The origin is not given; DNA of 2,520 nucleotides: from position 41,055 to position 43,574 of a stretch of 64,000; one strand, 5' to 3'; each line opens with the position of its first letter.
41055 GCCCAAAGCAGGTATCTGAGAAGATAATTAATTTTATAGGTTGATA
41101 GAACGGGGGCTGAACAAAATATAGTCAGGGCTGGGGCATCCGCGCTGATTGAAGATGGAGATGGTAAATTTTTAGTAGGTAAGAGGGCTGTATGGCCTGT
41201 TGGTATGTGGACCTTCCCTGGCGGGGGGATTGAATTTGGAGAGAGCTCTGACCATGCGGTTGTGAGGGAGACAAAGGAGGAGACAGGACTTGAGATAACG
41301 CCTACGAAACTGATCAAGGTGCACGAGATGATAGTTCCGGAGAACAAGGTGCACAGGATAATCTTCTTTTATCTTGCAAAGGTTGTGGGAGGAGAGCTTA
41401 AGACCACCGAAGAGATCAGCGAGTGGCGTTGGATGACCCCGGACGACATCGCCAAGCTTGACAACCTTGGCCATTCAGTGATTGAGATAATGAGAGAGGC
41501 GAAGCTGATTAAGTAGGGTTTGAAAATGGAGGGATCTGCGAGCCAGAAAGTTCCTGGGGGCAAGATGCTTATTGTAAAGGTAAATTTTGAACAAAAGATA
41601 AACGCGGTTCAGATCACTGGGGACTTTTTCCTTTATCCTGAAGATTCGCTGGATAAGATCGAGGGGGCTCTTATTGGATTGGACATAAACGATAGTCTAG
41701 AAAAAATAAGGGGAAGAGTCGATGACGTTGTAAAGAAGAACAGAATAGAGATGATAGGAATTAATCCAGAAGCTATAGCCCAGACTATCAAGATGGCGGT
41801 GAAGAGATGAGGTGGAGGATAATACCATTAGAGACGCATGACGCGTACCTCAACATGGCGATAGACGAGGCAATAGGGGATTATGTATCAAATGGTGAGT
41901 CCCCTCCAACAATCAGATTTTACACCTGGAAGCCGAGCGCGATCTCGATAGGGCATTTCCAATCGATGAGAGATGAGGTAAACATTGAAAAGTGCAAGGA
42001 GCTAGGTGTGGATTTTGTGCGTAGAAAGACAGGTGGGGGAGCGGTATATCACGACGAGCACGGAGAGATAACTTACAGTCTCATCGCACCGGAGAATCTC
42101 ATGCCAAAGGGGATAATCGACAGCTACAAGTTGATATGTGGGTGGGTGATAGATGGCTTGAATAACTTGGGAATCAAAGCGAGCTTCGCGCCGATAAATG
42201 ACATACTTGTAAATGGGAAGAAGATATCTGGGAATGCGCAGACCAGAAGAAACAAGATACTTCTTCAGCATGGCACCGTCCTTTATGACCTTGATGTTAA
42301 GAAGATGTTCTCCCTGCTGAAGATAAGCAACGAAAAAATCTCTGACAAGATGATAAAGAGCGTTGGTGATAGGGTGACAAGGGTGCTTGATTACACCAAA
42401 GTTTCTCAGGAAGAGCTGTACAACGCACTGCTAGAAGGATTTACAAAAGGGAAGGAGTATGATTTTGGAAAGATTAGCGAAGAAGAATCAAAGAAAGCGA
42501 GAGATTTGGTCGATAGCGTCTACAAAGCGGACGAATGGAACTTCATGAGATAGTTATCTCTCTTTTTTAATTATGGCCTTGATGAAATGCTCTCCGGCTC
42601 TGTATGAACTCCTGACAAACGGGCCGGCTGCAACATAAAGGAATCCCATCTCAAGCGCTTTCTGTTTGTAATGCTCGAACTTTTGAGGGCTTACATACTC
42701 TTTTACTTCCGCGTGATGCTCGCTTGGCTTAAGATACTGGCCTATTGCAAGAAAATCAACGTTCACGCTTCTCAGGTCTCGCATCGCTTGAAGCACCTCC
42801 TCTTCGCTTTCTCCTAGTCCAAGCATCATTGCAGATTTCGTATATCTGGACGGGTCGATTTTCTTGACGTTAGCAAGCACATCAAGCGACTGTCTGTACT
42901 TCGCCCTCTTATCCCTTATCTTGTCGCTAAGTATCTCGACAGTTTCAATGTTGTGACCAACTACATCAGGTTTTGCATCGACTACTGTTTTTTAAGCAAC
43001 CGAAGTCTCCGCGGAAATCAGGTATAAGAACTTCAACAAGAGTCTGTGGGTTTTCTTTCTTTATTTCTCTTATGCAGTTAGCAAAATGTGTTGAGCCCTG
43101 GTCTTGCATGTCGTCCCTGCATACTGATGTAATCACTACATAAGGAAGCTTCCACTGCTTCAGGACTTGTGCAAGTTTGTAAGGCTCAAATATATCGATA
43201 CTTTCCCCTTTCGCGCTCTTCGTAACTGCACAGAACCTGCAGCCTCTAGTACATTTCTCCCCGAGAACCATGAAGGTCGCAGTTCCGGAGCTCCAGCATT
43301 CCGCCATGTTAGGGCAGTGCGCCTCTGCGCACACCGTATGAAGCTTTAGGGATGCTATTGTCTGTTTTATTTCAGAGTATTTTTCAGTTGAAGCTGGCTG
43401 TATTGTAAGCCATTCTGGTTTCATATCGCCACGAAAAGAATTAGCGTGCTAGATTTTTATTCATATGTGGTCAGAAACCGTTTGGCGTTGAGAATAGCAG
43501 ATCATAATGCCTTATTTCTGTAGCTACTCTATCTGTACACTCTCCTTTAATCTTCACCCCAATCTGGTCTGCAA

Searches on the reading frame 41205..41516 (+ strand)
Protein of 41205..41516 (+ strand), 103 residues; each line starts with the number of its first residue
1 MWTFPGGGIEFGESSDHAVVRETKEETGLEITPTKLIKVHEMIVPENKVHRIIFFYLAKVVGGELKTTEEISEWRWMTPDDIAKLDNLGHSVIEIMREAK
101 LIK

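Call 66: search_protein_families(library=pfam, proteins=[window:41205-41516:+], max_evalue=0.001)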
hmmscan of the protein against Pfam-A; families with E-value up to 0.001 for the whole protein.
window:41205-41516:+ (103 aa): 3 families
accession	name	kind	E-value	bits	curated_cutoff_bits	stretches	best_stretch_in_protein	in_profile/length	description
PF00293.34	NUDIX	-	1.3e-18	67.7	21.1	1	2-88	31-123/134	NUDIX domain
PF14815.12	NUDIX_4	-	2.5e-05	24.4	35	1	1-85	26-101/113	NUDIX domain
PF22327.2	Nudt16-like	-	0.00035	21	27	1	4-70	37-105/161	U8 snoRNA-decapping enzyme-like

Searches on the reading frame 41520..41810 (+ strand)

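Call 66: search_protein_families(library=pfam, proteins=[window:41520-41810:+], max_evalue=0.001)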
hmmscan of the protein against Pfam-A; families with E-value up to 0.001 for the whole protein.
window:41520-41810:+ (96 aa): 1 family
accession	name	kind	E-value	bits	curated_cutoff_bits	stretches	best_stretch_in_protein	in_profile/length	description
PF10437.14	Lip_prot_lig_C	-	0.00015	22.1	24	1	7-66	8-66/85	Bacterial lipoate protein ligase C-terminus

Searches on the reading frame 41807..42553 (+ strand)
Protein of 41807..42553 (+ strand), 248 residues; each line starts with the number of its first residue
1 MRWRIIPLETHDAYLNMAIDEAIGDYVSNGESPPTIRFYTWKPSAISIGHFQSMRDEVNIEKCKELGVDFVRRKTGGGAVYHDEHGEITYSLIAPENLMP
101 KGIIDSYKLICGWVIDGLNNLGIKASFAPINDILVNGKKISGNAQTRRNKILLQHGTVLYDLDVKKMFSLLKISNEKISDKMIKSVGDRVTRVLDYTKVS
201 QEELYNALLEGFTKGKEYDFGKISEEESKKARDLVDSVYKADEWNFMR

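Call 66: search_protein_families(library=pfam, proteins=[window:41807-42553:+], max_evalue=0.001)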
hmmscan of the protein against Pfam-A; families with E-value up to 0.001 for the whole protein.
window:41807-42553:+ (248 aa): 2 families
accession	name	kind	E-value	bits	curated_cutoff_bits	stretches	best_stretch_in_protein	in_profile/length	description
PF21948.1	LplA-B_cat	-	8.4e-56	189.5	27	1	12-212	1-199/200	Lipoyl protein ligase A/B catalytic domain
PF03099.24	BPL_LplA_LipB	-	9.5e-16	58.4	21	1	54-163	7-133/133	Biotin/lipoate A/B protein ligase family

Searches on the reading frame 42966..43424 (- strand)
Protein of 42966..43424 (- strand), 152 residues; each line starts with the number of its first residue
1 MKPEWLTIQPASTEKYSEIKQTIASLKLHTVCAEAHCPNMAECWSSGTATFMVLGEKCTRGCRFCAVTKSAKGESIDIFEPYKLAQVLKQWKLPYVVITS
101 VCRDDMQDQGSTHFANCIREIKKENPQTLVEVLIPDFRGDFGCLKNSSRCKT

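Call 66: search_protein_families(library=pfam, proteins=[window:42966-43424:-], max_evalue=0.001)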
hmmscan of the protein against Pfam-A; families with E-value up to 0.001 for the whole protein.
window:42966-43424:- (152 aa): 2 families
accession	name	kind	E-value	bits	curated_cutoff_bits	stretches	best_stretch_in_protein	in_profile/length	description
PF16881.10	LIAS_N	-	3.2e-06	27.9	27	1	3-37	62-96/96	N-terminal domain of lipoyl synthase of Radical_SAM family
PF04055.27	Radical_SAM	-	0.00011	22.9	29.5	1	53-137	2-87/166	Radical SAM superfamily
